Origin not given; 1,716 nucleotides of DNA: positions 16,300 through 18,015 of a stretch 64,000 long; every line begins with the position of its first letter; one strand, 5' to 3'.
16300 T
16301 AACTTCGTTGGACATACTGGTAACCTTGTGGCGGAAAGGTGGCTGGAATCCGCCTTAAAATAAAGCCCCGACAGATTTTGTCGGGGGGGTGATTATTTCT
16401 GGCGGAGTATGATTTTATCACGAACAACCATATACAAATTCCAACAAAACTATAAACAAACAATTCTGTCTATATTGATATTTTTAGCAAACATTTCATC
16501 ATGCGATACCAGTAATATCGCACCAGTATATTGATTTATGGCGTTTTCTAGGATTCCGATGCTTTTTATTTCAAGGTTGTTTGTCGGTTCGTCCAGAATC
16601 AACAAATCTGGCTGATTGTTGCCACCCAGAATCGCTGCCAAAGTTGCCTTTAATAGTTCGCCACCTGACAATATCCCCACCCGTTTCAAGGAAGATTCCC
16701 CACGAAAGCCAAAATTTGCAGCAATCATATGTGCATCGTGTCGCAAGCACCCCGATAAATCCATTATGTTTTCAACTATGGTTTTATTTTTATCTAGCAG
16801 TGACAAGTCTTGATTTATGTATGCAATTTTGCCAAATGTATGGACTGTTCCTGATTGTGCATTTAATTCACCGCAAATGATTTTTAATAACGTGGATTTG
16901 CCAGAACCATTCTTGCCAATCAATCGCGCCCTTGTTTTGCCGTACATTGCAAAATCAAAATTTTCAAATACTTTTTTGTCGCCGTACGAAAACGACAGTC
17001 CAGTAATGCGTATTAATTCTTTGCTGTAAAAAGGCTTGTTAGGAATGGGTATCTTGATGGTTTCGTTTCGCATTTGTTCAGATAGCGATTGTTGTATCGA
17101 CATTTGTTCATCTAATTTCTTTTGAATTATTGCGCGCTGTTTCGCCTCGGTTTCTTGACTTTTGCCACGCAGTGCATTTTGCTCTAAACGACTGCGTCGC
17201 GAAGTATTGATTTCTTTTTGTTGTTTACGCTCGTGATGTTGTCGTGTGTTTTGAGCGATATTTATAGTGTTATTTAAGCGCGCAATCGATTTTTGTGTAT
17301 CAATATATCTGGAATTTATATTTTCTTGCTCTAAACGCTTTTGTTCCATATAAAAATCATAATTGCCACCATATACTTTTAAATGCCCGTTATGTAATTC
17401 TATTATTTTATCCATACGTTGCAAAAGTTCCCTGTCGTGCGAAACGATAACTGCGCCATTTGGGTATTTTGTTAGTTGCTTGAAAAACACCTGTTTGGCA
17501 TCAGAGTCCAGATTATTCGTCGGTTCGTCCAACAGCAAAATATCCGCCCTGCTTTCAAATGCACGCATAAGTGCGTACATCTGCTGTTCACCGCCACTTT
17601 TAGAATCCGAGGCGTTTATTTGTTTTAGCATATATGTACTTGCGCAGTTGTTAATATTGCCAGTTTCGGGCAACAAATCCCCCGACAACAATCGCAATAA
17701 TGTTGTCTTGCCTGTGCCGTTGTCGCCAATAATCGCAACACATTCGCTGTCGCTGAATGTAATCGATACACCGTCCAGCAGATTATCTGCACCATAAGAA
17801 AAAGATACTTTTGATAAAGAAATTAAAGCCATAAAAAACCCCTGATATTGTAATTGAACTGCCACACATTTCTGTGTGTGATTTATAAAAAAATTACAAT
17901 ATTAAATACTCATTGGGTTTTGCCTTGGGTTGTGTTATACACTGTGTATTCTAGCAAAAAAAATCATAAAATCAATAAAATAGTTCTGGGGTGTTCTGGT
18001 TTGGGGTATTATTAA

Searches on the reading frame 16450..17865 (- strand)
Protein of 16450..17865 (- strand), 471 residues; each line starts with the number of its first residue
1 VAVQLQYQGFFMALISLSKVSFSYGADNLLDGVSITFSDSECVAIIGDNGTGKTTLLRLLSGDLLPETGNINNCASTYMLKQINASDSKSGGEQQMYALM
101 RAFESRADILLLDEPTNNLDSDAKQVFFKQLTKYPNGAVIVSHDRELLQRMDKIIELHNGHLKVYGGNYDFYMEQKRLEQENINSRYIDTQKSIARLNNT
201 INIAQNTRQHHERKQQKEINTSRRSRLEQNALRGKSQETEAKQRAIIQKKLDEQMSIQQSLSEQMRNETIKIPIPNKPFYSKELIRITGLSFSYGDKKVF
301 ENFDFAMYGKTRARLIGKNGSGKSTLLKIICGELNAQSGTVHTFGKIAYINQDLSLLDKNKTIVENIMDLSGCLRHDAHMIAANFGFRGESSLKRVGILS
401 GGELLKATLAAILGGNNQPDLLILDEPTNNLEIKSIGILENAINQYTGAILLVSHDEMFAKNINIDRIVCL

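Call 45: search_protein_families(library=pfam, proteins=[window:16450-17865:-], max_evalue=0.0001)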
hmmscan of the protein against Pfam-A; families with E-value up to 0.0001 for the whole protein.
window:16450-17865:- (471 aa): 17 families
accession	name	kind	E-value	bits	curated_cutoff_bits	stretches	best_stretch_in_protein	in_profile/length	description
PF00005.33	ABC_tran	-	2.1e-38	132.4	25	3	301-429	2-137/137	ABC transporter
PF13304.12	AAA_21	-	1.2e-14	55.5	27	0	315-330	4-19/304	AAA domain, putative AbiEii toxin, Type IV TA system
PF13555.12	AAA_29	-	3.4e-09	36.7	27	0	30-74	12-56/61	P-loop containing region of AAA domain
PF13476.12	AAA_23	-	3.6e-09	38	27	1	31-235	11-177/201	AAA domain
PF13401.12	AAA_22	-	1.7e-08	35.3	27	0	41-74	6-33/130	AAA domain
PF12848.13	ABC_tran_Xtn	-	5.9e-08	33.1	25.9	1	155-209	1-59/85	ABC transporter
PF00004.35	AAA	-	1.5e-07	32.4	21.2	0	45-114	3-65/131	ATPase family associated with various cellular activities (AAA)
PF13175.12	AAA_15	-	4e-07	30.4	32.1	0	33-266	17-243/374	AAA ATPase domain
PF02463.25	SMC_N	-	1.8e-06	28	40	0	90-158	138-212/220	RecF/RecN/SMC N terminal domain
PF13191.12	AAA_16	-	2.5e-06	28.6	32.6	0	38-76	24-64/167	AAA ATPase domain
PF01926.29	MMR_HSR1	-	3.9e-06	27.4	21.9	0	43-87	2-45/113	50S ribosome-binding GTPase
PF03193.22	RsgA_GTPase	-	3.9e-06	27.2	30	0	306-342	103-138/174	RsgA GTPase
PF05729.18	NACHT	-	1.1e-05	25.8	26.7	0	42-62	2-22/167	NACHT domain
PF13238.12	AAA_18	-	1.2e-05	26.3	29.4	0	43-152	1-109/128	AAA domain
PF25199.1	nSTAND_NTPase5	-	1.5e-05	25.3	34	0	313-340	44-72/145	Novel STAND NTPase 5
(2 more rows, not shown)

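Call 74: search_protein_families(library=padloc, proteins=[window:16450-17865:-], max_evalue=0.001)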
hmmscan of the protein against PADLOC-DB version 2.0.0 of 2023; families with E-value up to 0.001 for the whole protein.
window:16450-17865:- (471 aa): 34 families (the best 25 are shown)
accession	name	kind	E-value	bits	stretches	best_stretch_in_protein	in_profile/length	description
PDLC04135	mad3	-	1.5e-41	141.2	4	90-160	265-340/374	mads_3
PDLC02980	AriA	-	6.4e-15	53.9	2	43-61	2-20/304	-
PDLC04140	mad8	-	1.7e-13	48.8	2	27-67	14-54/314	mads_8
PDLC02914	ATPase-Toprim_I-B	-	1.1e-09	36.1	0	33-60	18-45/443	-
PDLC04164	AriA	-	2.4e-09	35.1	0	87-138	170-225/253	-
PDLC00304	PtuA1|PtuA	-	1.5e-07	29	1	4-103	4-99/444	AAA ATPase domain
PDLC04235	PDC-M01A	-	5.8e-07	26.7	0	41-79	187-225/510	-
PDLC04242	PDC-M01A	-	8.4e-07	25.6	0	306-341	212-247/566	-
PDLC02335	AbiLi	-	2.5e-06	24.8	0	241-330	45-96/326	AbiLi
PDLC00290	PtuA1|PtuA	-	3.4e-06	24.7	0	32-63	16-46/414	AAA ATPase domain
PDLC00269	PtuA1|PtuA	-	4.2e-06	24.3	0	315-334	37-56/446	AAA ATPase domain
PDLC04737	PDC-M62A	-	5.6e-06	23.7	0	33-274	45-282/601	-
PDLC02915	ATPase-Toprim_I-B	-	8.3e-06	22.9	0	30-60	14-42/623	-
PDLC04239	PDC-M01A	-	1.6e-05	21.6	0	314-334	205-225/552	-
PDLC04734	PDC-M62A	-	2.7e-05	21.4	0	39-225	59-231/597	-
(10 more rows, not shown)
